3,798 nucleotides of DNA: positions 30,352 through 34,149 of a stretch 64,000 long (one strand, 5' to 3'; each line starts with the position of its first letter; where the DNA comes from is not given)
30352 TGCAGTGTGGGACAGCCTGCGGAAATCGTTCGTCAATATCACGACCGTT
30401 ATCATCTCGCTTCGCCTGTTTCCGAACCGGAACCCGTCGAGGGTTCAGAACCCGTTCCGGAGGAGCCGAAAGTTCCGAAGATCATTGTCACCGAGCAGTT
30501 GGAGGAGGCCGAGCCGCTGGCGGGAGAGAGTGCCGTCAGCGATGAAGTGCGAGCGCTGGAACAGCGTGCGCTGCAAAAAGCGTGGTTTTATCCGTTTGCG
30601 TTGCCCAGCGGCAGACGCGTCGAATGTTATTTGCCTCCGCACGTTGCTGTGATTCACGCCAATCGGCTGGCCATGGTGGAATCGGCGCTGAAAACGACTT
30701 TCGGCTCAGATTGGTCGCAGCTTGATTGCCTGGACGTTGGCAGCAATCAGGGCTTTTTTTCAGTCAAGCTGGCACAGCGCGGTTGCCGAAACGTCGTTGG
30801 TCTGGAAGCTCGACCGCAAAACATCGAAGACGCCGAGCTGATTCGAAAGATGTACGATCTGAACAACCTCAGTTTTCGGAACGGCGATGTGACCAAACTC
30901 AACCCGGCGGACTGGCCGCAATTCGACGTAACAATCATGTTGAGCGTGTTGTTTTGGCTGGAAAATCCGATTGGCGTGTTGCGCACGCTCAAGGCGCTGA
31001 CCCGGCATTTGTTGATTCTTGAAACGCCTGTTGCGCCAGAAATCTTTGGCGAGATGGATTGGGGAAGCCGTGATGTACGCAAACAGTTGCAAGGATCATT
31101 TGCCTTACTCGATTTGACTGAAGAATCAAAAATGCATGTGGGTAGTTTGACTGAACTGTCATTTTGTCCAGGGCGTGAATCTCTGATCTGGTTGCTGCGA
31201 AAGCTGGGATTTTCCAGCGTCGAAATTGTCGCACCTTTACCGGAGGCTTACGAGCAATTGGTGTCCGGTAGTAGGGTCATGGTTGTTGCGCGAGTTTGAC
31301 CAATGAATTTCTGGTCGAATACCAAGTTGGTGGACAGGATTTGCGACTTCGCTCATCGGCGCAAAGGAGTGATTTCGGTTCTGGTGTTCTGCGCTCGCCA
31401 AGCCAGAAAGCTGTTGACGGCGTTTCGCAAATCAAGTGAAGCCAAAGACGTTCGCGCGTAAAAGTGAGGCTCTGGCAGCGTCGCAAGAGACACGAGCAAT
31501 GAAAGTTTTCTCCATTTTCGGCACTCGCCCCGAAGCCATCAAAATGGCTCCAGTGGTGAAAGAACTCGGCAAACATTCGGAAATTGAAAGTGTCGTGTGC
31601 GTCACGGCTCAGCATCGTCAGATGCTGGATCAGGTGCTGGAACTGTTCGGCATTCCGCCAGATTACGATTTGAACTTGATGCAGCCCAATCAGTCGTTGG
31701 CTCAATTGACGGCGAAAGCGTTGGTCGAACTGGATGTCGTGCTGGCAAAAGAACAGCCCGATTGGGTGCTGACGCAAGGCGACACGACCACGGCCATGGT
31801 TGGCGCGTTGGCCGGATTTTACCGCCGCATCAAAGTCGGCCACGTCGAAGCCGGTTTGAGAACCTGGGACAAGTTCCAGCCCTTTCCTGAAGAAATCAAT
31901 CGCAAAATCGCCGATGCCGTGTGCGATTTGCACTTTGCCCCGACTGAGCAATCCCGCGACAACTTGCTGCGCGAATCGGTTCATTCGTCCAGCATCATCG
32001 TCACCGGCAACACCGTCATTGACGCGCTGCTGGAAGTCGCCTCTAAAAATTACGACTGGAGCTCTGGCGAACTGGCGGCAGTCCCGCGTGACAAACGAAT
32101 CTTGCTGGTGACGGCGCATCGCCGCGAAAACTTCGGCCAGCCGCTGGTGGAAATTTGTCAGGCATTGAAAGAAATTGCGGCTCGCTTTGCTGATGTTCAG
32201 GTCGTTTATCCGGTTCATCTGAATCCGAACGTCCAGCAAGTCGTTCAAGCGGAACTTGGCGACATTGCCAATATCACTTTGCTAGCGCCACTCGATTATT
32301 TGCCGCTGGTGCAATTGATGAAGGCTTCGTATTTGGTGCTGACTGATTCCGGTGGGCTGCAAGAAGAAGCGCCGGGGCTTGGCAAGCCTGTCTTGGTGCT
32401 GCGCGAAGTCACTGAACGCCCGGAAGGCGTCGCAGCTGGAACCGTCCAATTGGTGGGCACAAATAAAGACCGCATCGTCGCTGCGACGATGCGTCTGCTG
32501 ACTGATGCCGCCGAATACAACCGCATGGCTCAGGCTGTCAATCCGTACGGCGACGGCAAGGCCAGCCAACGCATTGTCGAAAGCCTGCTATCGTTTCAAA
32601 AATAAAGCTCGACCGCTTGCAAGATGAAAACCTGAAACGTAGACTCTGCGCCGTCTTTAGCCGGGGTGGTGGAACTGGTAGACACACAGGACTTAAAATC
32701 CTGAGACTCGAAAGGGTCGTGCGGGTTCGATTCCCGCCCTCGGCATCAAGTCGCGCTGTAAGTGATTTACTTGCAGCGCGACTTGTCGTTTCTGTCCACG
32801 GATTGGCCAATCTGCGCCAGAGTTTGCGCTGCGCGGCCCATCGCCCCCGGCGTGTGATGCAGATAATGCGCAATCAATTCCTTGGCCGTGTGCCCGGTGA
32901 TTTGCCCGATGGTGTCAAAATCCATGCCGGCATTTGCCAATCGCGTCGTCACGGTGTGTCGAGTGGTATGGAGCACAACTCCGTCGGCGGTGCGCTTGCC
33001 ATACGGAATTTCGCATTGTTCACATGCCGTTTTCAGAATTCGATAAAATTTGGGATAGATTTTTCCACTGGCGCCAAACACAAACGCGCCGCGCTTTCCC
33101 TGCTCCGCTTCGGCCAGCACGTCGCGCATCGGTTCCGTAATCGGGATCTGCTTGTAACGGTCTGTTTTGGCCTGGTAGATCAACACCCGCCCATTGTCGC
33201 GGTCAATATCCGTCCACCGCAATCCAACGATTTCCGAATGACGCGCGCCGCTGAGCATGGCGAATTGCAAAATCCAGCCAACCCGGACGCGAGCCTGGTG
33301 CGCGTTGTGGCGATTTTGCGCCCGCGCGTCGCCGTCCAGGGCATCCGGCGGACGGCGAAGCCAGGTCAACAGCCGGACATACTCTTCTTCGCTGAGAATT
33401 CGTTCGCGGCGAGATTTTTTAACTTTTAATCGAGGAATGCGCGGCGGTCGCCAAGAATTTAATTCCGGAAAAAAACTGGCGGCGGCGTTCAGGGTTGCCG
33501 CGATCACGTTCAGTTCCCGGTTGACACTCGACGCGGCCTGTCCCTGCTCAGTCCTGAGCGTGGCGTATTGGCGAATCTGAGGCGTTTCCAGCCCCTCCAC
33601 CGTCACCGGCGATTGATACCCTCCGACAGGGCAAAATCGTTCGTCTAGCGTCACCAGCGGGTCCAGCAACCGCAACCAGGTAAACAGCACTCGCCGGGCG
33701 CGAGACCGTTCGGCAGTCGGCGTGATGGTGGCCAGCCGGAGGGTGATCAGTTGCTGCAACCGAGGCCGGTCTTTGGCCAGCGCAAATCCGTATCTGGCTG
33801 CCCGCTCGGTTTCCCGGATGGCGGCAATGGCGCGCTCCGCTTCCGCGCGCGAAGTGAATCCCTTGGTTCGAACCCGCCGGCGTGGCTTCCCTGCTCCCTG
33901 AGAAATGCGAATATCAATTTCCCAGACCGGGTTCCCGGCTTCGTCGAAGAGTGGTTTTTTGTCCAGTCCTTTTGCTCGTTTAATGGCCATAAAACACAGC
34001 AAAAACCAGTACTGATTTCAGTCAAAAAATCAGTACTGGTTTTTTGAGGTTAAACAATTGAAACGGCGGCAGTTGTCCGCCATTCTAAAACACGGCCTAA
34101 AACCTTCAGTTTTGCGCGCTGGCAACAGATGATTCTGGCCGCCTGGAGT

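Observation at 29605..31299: Wzt-type ABC ATPase fused to a methyltransferase-like domain instead of a glycan-binding module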

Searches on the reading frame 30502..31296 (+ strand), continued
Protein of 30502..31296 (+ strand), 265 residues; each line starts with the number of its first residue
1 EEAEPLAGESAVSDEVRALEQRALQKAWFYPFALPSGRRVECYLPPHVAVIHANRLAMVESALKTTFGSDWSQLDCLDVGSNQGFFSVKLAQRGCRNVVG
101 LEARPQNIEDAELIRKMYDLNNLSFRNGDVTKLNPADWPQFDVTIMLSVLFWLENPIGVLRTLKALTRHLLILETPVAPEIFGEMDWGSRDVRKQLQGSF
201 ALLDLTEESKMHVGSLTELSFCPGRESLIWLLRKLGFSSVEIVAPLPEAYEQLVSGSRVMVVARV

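Call 49: search_protein_families(library=pfam, proteins=[P0180, P0192, P0193, P0205, P0206, P0210, P0213, P0216, P0221, P0228], max_evalue=0.00001)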
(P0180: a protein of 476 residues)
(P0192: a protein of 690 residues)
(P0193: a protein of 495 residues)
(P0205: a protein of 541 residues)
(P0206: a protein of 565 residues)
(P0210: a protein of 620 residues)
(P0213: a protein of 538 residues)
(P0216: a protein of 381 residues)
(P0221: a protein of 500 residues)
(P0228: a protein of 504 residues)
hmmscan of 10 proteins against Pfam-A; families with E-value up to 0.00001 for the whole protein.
P0180 (476 aa): 5 families
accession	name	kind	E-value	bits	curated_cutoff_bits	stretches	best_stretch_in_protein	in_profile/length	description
PF04989.18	RMNT_CmcI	-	3.4e-24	86.2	23.2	1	21-210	5-206/206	Rhamnosyl O-methyltransferase/CmcI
PF13847.12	Methyltransf_31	-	3.2e-07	30.6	27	1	285-378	5-102/145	Methyltransferase domain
PF13649.12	Methyltransf_25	-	8.2e-07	30.1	27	1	288-371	2-87/97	Methyltransferase domain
PF13578.12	Methyltransf_24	-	6.1e-06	27.5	26.3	0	53-154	1-104/105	Methyltransferase domain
PF08241.18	Methyltransf_11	-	9.7e-06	26.6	21.2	0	289-376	2-86/95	Methyltransferase domain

P0192 (690 aa): 14 families
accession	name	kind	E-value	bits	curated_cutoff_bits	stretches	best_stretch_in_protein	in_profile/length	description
PF08241.18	Methyltransf_11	-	3.6e-34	117.7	21.2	2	176-268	1-94/95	Methyltransferase domain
PF13649.12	Methyltransf_25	-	1.4e-33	115.9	27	2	175-265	1-97/97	Methyltransferase domain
PF13847.12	Methyltransf_31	-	1.1e-32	113.1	27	2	171-284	3-114/145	Methyltransferase domain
PF13489.12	Methyltransf_23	-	7.3e-30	104.3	27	2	165-276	16-123/164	Methyltransferase domain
PF08242.18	Methyltransf_12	-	1.4e-22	80.7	30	2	176-266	1-97/98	Methyltransferase domain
PF08003.17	Methyltransf_9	-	4.3e-17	62.5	23.8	1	488-577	117-205/315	Protein of unknown function (DUF1698)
PF06325.19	PrmA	-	4.3e-12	46.6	22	1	167-270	157-259/296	Ribosomal protein L11 methyltransferase (PrmA)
PF05175.20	MTS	-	6.6e-10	39.3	23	0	164-214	22-75/170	Methyltransferase small domain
PF01728.25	FtsJ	-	2.4e-08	34.6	24.1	0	486-550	21-79/181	FtsJ-like methyltransferase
PF05401.17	NodS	-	1.1e-07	32.3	24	0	173-270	45-145/201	Nodulation protein S (NodS)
PF01209.24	Ubie_methyltran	-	3.6e-07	30.2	20.1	0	170-268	46-150/233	ubiE/COQ5 methyltransferase family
PF02353.26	CMAS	-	1.5e-06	28.2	27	0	164-271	55-166/273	Mycolic acid cyclopropane synthetase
PF07021.18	MetW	-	6.4e-06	26.4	21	0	167-276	9-114/193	Methionine biosynthesis protein MetW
PF03141.22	Methyltransf_29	-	8.9e-06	25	23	0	171-273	117-221/506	Putative S-adenosyl-L-methionine-dependent methyltransferase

P0193 (495 aa): 7 families
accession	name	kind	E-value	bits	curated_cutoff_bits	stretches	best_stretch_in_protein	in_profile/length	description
PF13712.12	Glyco_tranf_2_5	-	3.5e-13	50.2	27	1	53-185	49-181/210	Glycosyltransferase like family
PF13489.12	Methyltransf_23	-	1.2e-12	48.3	27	1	283-468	6-160/164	Methyltransferase domain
PF13847.12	Methyltransf_31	-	4.4e-09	36.6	27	1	302-398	5-102/145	Methyltransferase domain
PF08242.18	Methyltransf_12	-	4.7e-09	37.3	30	1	305-398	1-93/98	Methyltransferase domain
PF08003.17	Methyltransf_9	-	1.6e-08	34.4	23.8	1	303-408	118-222/315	Protein of unknown function (DUF1698)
PF08241.18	Methyltransf_11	-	2.4e-08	34.9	21.2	1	305-397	1-87/95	Methyltransferase domain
PF13649.12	Methyltransf_25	-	1.1e-07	32.9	27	1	305-397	2-93/97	Methyltransferase domain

P0205 (541 aa): 6 families
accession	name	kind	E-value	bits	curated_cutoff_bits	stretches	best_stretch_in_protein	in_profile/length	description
PF08241.18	Methyltransf_11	-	1.2e-27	96.8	21.2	2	328-424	1-94/95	Methyltransferase domain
PF13649.12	Methyltransf_25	-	1.1e-25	90.6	27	2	328-421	2-97/97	Methyltransferase domain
PF08242.18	Methyltransf_12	-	1.2e-21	77.7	30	2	328-423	1-98/98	Methyltransferase domain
PF13489.12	Methyltransf_23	-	6.1e-19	68.8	27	2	310-439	11-124/164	Methyltransferase domain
PF13847.12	Methyltransf_31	-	1.8e-18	67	27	1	65-164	3-103/145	Methyltransferase domain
PF08003.17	Methyltransf_9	-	1.4e-10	41.1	23.8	1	66-157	116-204/315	Protein of unknown function (DUF1698)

P0206 (565 aa): 7 families
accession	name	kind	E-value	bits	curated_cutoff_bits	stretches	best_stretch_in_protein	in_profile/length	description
PF08241.18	Methyltransf_11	-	4e-28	98.3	21.2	2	378-471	1-94/95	Methyltransferase domain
PF13649.12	Methyltransf_25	-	6.3e-28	97.8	27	2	377-468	1-97/97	Methyltransferase domain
PF08242.18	Methyltransf_12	-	5.5e-25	88.4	30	2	378-470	1-98/98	Methyltransferase domain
PF13489.12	Methyltransf_23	-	3e-23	82.8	27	2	372-473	21-117/164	Methyltransferase domain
PF13847.12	Methyltransf_31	-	2.3e-20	73.2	27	2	71-174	5-111/145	Methyltransferase domain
PF08003.17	Methyltransf_9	-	4.3e-10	39.5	23.8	1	72-164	118-207/315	Protein of unknown function (DUF1698)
PF01728.25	FtsJ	-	7.5e-07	29.7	24.1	0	69-144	21-96/181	FtsJ-like methyltransferase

P0210 (620 aa): 7 families
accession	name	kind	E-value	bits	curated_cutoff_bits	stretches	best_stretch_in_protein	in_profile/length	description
PF08241.18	Methyltransf_11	-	1e-26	93.8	21.2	2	40-135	1-94/95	Methyltransferase domain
PF13649.12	Methyltransf_25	-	1.7e-26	93.2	27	2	39-132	1-97/97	Methyltransferase domain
PF08242.18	Methyltransf_12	-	2.7e-26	92.6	30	2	40-134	1-98/98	Methyltransferase domain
PF13489.12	Methyltransf_23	-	1.7e-24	86.8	27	2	32-152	19-132/164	Methyltransferase domain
PF13847.12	Methyltransf_31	-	1.8e-20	73.6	27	2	423-527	4-111/145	Methyltransferase domain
PF08003.17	Methyltransf_9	-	5.2e-10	39.2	23.8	1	423-532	116-224/315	Protein of unknown function (DUF1698)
PF01728.25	FtsJ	-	3.1e-06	27.7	24.1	0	422-496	21-95/181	FtsJ-like methyltransferase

P0213 (538 aa): 8 families
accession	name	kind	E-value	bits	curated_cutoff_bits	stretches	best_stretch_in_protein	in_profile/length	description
PF13489.12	Methyltransf_23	-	1.3e-17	64.4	27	1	40-176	6-124/164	Methyltransferase domain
PF08241.18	Methyltransf_11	-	1.3e-14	55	21.2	1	62-162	1-95/95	Methyltransferase domain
PF08242.18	Methyltransf_12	-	1.5e-14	55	30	1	62-160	1-98/98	Methyltransferase domain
PF13649.12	Methyltransf_25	-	1.2e-13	52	27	1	61-158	1-97/97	Methyltransferase domain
PF13847.12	Methyltransf_31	-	1.6e-13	51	27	1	57-165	3-112/145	Methyltransferase domain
PF08003.17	Methyltransf_9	-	9.4e-11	41.7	23.8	1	58-167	116-222/315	Protein of unknown function (DUF1698)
PF13578.12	Methyltransf_24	-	6.6e-08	33.8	26.3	1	295-395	1-105/105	Methyltransferase domain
PF01728.25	FtsJ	-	1.3e-07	32.2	24.1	0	57-162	21-137/181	FtsJ-like methyltransferase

P0216 (381 aa): 6 families
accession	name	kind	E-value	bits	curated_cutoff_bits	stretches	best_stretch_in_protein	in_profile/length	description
PF13649.12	Methyltransf_25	-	3.2e-10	41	27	1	191-281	2-91/97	Methyltransferase domain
PF13847.12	Methyltransf_31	-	2.3e-09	37.5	27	1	187-291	4-111/145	Methyltransferase domain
PF13489.12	Methyltransf_23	-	5.4e-09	36.4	27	1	176-312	12-124/164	Methyltransferase domain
PF08241.18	Methyltransf_11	-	1.7e-08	35.4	21.2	1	191-281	1-85/95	Methyltransferase domain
PF08242.18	Methyltransf_12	-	3.1e-08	34.7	30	1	191-283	1-92/98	Methyltransferase domain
PF08003.17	Methyltransf_9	-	1e-07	31.7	23.8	1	188-291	117-219/315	Protein of unknown function (DUF1698)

P0221 (500 aa): 9 families
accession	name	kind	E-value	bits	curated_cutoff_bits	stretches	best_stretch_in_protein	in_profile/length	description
PF04989.18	RMNT_CmcI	-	8.3e-26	91.4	23.2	1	34-234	8-205/206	Rhamnosyl O-methyltransferase/CmcI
PF13489.12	Methyltransf_23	-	2.3e-14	53.9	27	1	289-470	12-160/164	Methyltransferase domain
PF13847.12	Methyltransf_31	-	4.7e-13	49.5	27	1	301-406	5-111/145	Methyltransferase domain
PF08003.17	Methyltransf_9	-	8.5e-13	48.4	23.8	1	281-409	102-222/315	Protein of unknown function (DUF1698)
PF08241.18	Methyltransf_11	-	1.4e-12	48.5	21.2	1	304-404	1-95/95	Methyltransferase domain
PF13649.12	Methyltransf_25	-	3.6e-11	44.1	27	1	303-400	1-97/97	Methyltransferase domain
PF08242.18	Methyltransf_12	-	1.8e-09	38.7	30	1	304-401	1-97/98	Methyltransferase domain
PF01728.25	FtsJ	-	2.7e-07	31.1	24.1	0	294-341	13-62/181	FtsJ-like methyltransferase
PF13578.12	Methyltransf_24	-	5.8e-06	27.6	26.3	0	63-180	1-104/105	Methyltransferase domain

P0228 (504 aa): 7 families
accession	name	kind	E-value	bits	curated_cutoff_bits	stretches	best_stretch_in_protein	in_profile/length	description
PF13649.12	Methyltransf_25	-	9.2e-24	84.4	27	2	63-156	2-94/97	Methyltransferase domain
PF08241.18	Methyltransf_11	-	1.6e-22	80.4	21.2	2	63-157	1-89/95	Methyltransferase domain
PF08242.18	Methyltransf_12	-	4.2e-22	79.2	30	2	63-156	1-93/98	Methyltransferase domain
PF13489.12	Methyltransf_23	-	5.6e-18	65.6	27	1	38-156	3-109/164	Methyltransferase domain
PF13847.12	Methyltransf_31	-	2.3e-17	63.5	27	1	59-157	4-103/145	Methyltransferase domain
PF08003.17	Methyltransf_9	-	1.6e-11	44.2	23.8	1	59-152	116-206/315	Protein of unknown function (DUF1698)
PF01728.25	FtsJ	-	6.2e-08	33.2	24.1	0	58-133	21-96/181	FtsJ-like methyltransferase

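Call 69: find_encoding_contigs(protein=P0125, flank=8000, max_places=2)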
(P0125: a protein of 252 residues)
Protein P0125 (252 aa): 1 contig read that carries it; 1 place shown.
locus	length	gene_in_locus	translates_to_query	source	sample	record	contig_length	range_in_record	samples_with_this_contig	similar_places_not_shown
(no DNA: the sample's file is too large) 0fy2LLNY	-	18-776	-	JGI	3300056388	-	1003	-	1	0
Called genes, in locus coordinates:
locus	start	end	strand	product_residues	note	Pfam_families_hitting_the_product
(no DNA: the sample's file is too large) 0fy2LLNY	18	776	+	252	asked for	PF08003:Methyltransf_9 (weak), PF13489:Methyltransf_23, PF13847:Methyltransf_31, PF08241:Methyltransf_11, PF08242:Methyltransf_12, PF13649:Methyltransf_25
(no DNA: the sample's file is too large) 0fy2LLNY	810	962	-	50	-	-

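Call 70: find_encoding_contigs(protein=P0128, flank=8000, max_places=2)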
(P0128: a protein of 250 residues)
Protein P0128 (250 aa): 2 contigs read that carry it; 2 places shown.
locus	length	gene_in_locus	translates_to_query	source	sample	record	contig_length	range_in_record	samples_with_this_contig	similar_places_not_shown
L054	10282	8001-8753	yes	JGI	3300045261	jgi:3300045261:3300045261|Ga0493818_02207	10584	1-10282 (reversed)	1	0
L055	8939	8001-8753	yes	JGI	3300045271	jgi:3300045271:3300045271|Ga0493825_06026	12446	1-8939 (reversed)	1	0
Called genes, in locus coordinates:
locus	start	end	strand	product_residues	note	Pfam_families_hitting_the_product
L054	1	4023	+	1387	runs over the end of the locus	PF00082:Peptidase_S8, PF02225:PA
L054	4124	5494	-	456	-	PF01494:FAD_binding_3, PF13450:NAD_binding_8 (weak), PF01494:FAD_binding_3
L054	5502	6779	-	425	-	PF00266:Aminotran_5, PF22580:KYNU_C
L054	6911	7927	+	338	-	PF02547:Queuosine_synth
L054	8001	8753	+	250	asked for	PF08003:Methyltransf_9, PF13489:Methyltransf_23, PF13847:Methyltransf_31, PF08241:Methyltransf_11, PF08242:Methyltransf_12, PF13649:Methyltransf_25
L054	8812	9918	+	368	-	PF01702:TGT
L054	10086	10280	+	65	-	?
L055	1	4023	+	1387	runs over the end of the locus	PF00082:Peptidase_S8, PF02225:PA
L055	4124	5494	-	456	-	PF01494:FAD_binding_3, PF13450:NAD_binding_8 (weak), PF01494:FAD_binding_3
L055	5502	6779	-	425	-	PF00266:Aminotran_5, PF22580:KYNU_C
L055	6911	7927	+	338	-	PF02547:Queuosine_synth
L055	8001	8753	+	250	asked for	PF08003:Methyltransf_9, PF13489:Methyltransf_23, PF13847:Methyltransf_31, PF08241:Methyltransf_11, PF08242:Methyltransf_12, PF13649:Methyltransf_25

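Call 71: find_related_loci(query=A2, collection=metagenome_contigs, flank=8000)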
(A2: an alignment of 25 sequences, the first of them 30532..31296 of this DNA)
Query A2 (255 aa) in metagenome_contigs; peptide patterns used: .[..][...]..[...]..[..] (x = any residue, [..] = any of these).
600 stretches matched a pattern (row limit reached: there are more); 24 encode a relative of the query (tblastn E <= 1e-3); 24 distinct loci.
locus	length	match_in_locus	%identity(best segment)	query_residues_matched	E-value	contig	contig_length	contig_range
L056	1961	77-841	58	1-255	3e-104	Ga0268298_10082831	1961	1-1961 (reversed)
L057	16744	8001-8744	48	8-255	7e-79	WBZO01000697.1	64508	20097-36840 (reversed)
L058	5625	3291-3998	36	18-253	8e-49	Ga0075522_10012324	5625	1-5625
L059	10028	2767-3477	34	18-253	8e-48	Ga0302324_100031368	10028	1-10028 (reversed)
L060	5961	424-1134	35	18-253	5e-46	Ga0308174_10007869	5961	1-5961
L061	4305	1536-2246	35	18-253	5e-46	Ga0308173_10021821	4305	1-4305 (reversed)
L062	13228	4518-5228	34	18-253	3e-45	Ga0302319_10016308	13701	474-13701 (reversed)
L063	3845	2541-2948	26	59-186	1e-8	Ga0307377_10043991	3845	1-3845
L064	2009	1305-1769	31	67-239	1e-8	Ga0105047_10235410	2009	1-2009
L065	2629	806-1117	34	67-169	2e-8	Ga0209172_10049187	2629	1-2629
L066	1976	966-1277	34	67-169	2e-8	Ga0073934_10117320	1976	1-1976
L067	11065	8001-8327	31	45-158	3e-7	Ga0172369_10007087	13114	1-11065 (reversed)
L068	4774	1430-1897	27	67-239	1e-6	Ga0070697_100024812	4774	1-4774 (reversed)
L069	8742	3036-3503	27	67-239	4e-6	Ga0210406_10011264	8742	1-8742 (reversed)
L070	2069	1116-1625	26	66-254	6e-6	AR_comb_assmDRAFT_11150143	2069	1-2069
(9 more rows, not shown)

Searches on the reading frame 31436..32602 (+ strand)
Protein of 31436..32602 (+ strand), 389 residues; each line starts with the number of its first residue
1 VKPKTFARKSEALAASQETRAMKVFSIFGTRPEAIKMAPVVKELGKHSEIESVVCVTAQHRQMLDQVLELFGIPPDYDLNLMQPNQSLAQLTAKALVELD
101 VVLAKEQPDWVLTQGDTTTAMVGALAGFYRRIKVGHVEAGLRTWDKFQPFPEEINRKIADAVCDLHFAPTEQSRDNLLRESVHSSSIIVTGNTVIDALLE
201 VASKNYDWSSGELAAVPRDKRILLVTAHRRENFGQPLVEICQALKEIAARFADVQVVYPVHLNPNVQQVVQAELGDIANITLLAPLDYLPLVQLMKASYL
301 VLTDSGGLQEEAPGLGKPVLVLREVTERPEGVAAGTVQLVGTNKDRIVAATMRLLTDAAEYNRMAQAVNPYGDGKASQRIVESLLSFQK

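Call 7: search_protein_families(library=pfam, proteins=[window:31436-32602:+], max_evalue=0.001)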
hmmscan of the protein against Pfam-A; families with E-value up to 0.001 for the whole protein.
window:31436-32602:+ (389 aa): 1 family
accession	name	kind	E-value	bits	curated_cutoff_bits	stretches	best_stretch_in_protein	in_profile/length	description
PF02350.25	Epimerase_2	-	5.1e-125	417.4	30.6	1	42-384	1-346/347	UDP-N-acetylglucosamine 2-epimerase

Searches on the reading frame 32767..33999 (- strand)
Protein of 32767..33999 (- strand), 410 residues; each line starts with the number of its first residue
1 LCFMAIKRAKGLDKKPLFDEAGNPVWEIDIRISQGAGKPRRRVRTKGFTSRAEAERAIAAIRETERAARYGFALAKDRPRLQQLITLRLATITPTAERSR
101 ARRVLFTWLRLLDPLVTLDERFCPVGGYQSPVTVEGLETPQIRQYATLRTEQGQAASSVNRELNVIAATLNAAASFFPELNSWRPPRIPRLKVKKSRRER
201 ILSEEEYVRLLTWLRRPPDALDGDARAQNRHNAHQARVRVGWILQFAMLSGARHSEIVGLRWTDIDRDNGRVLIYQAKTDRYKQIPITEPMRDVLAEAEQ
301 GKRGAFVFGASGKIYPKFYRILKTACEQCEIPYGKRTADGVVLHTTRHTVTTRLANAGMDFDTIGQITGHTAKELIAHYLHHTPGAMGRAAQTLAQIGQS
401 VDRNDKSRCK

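Call 7: search_protein_families(library=pfam, proteins=[window:32767-33999:-], max_evalue=0.001)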
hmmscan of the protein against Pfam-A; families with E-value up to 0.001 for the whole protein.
window:32767-33999:- (410 aa): 1 family
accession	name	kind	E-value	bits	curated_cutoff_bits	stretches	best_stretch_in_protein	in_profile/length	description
PF00589.27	Phage_integrase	-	3.2e-21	76.3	27.1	1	235-383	19-169/172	Phage integrase family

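Call 74: search_protein_families(library=phrogs, proteins=[window:32767-33999:-], max_evalue=0.001)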
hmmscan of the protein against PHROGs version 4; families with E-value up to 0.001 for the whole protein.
window:32767-33999:- (410 aa): 5 families
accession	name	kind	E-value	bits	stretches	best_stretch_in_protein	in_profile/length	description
phrog_1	-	integration and excision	4.2e-43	149.5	1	13-404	105-457/611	integrase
phrog_216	-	integration and excision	9.8e-26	91.5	1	193-401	47-244/301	integrase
phrog_7685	-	integration and excision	5.7e-07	30.3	1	337-397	177-238/240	integrase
phrog_22184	-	unknown function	7e-05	23.5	1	137-283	112-252/254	-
phrog_16880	-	DNA, RNA and nucleotide metabolism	0.00092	20.2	0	7-69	91-150/162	endonuclease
